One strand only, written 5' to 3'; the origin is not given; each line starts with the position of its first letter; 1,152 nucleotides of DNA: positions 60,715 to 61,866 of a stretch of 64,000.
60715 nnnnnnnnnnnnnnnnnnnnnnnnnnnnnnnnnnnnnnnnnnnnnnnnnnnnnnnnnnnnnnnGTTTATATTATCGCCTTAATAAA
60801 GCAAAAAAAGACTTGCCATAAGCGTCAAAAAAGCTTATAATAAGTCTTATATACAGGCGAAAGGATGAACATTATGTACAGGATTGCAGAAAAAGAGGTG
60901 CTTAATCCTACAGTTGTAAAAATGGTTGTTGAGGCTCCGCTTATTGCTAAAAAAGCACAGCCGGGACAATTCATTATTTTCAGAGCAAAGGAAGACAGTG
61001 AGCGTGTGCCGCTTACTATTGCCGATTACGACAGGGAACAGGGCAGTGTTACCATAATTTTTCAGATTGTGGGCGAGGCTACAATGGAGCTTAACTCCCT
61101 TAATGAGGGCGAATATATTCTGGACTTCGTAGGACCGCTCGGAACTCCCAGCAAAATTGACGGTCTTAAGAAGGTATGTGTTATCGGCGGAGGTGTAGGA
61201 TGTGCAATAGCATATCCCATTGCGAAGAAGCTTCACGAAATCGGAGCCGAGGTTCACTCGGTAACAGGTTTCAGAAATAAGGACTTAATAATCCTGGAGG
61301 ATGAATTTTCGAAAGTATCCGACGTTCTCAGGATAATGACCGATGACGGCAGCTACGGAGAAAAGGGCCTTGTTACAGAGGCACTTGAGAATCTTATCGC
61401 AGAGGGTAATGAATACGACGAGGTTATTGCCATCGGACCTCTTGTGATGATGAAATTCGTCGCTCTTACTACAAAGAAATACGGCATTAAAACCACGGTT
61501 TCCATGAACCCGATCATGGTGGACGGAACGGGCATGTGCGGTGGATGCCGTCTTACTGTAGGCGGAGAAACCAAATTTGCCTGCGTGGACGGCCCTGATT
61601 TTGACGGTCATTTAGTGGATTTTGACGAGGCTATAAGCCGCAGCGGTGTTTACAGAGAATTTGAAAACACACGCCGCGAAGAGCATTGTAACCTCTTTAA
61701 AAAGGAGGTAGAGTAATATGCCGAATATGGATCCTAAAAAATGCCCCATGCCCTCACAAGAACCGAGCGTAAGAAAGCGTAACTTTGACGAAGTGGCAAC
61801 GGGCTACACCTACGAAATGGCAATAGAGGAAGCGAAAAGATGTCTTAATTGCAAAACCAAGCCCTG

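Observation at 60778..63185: nfnAB (electron-bifurcating transhydrogenase) embedded as a self-contained cassette between phage structural genes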

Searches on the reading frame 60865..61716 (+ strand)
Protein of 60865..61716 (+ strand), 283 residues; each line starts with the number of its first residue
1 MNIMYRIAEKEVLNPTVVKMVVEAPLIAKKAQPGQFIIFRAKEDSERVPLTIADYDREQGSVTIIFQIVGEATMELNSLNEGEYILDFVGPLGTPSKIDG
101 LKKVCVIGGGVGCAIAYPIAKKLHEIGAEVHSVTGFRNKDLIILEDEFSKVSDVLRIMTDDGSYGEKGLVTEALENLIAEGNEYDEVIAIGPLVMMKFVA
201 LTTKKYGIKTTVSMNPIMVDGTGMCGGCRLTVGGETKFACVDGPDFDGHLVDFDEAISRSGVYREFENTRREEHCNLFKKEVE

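Call 4: search_protein_families(library=pfam, proteins=[window:60865-61716:+])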
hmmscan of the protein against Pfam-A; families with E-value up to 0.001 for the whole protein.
window:60865-61716:+ (283 aa): 2 families
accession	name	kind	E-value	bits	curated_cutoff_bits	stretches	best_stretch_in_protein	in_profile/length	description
PF10418.14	DHODB_Fe-S_bind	-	3.2e-12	46.4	23.9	1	215-251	1-40/41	Iron-sulfur cluster binding domain of dihydroorotate dehydrogenase B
PF00175.26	NAD_binding_1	-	0.00058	20.9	22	0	107-200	2-108/109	Oxidoreductase NAD-binding domain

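Call 5: search_protein_families(library=ncbifam, proteins=[window:60865-61716:+])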
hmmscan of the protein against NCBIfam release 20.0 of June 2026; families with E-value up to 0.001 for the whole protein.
window:60865-61716:+ (283 aa): 15 families
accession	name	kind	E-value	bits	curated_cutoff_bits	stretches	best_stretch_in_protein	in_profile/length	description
NF004862.0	PRK06222.1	subfamily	2.8e-123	410.9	220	1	4-276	1-273/281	sulfide/dihydroorotate dehydrogenase-like FAD/NAD-binding protein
NF009414.0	PRK12778.1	equivalog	4.1e-117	392.4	1103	1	4-272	1-269/752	bifunctional dihydroorotate dehydrogenase B NAD binding subunit/NADPH-dependent glutamate synthase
NF009413.0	PRK12775.1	equivalog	1.7e-92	310.9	1895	1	4-279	1-279/1006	putative trifunctional 2-polyprenylphenol hydroxylase/glutamate synthase subunit beta/ferritin domain-containing protein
NF009415.0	PRK12779.1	equivalog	7.4e-69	232.6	1519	1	3-274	649-941/944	putative bifunctional glutamate synthase subunit beta/2-polyprenylphenol hydroxylase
NF000796.0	PRK00054.1-1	equivalog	6.2e-41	140.3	224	1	6-253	7-236/254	dihydroorotate dehydrogenase electron transfer subunit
NF000798.0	PRK00054.1-3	equivalog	8e-40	137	219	1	5-251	8-242/244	dihydroorotate dehydrogenase electron transfer subunit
NF000797.0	PRK00054.1-2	equivalog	2.9e-39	134.9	270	1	7-247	19-261/267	dihydroorotate dehydrogenase electron transfer subunit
NF000799.0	PRK00054.1-4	equivalog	2e-36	125.4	314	1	7-247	9-252/258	dihydroorotate dehydrogenase electron transfer subunit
TIGR02911.1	sulfite_red_B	equivalog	9.1e-18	64.3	288.6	1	29-247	29-252/261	anaerobic sulfite reductase subunit AsrB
NF004470.0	PRK05802.1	equivalog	1.5e-15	57.1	313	1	10-235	73-308/330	sulfide/dihydroorotate dehydrogenase-like FAD/NAD-binding protein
NF006220.0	PRK08345.1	subfamily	8.6e-11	41.6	395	2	166-247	200-283/294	cytochrome-c3 hydrogenase subunit gamma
NF005128.0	PRK06567.1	equivalog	2.4e-08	32.4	1072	1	5-113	795-907/1031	putative bifunctional glutamate synthase subunit beta/2-polyprenylphenol hydroxylase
NF040835.1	sulfhyd_HydG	equivalog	2.4e-07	30.3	650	1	5-247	26-280/292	NADPH-dependent hydrogenase/sulfhydrogenase 1 subunit gamma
NF040830.1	sulfhyd_ShyC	equivalog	9e-06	25.1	600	1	31-247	39-277/288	NAD(P)-dependent hydrogenase/sulfhydrogenase 2 subunit gamma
NF040810.1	BenC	equivalog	0.00066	18.9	430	1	7-210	109-322/333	benzoate 1,2-dioxygenase electron transfer component BenC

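Call 8: find_encoding_contigs(protein=window:60865-61716:+, flank=10000, max_places=10)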
Protein window:60865-61716:+ (283 aa): no gene with exactly this product is on record in the collection.

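Call 27: search_solved_structures(query=window:60865-61716:+, max_evalue=1e-20, show_alignments=1)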
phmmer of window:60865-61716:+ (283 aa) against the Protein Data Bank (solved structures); distinct sequences matched with E-value up to 1e-20: 6.
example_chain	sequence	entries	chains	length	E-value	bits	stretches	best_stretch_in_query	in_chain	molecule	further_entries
5jca_S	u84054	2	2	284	1.7e-94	319.5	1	2-271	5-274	NADH-dependent Ferredoxin:NADP Oxidoreductase (NfnI) subunit beta | NADH-dependent Ferredoxin:NADP Oxidoreductase subunit beta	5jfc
4ylf_A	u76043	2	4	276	7.6e-81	274.8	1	9-270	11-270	Dihydroorotate dehydrogenase B (NAD(+)), electron transfer subunit homolog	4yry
5vj7_B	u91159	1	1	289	4.2e-57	196.9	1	4-276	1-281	Ferredoxin-NADP(+) reductase subunit alpha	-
1ep1_B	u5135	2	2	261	3.7e-27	98.7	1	5-249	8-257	DIHYDROOROTATE DEHYDROGENASE B (PYRK SUBUNIT)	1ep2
1ep3_B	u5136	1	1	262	3.7e-27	98.7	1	5-249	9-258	DIHYDROOROTATE DEHYDROGENASE B (PYRK SUBUNIT)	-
5ksw_B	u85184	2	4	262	1e-26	97.2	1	4-248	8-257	Dihydroorotate dehydrogenase B (NAD(+)), electron transfer subunit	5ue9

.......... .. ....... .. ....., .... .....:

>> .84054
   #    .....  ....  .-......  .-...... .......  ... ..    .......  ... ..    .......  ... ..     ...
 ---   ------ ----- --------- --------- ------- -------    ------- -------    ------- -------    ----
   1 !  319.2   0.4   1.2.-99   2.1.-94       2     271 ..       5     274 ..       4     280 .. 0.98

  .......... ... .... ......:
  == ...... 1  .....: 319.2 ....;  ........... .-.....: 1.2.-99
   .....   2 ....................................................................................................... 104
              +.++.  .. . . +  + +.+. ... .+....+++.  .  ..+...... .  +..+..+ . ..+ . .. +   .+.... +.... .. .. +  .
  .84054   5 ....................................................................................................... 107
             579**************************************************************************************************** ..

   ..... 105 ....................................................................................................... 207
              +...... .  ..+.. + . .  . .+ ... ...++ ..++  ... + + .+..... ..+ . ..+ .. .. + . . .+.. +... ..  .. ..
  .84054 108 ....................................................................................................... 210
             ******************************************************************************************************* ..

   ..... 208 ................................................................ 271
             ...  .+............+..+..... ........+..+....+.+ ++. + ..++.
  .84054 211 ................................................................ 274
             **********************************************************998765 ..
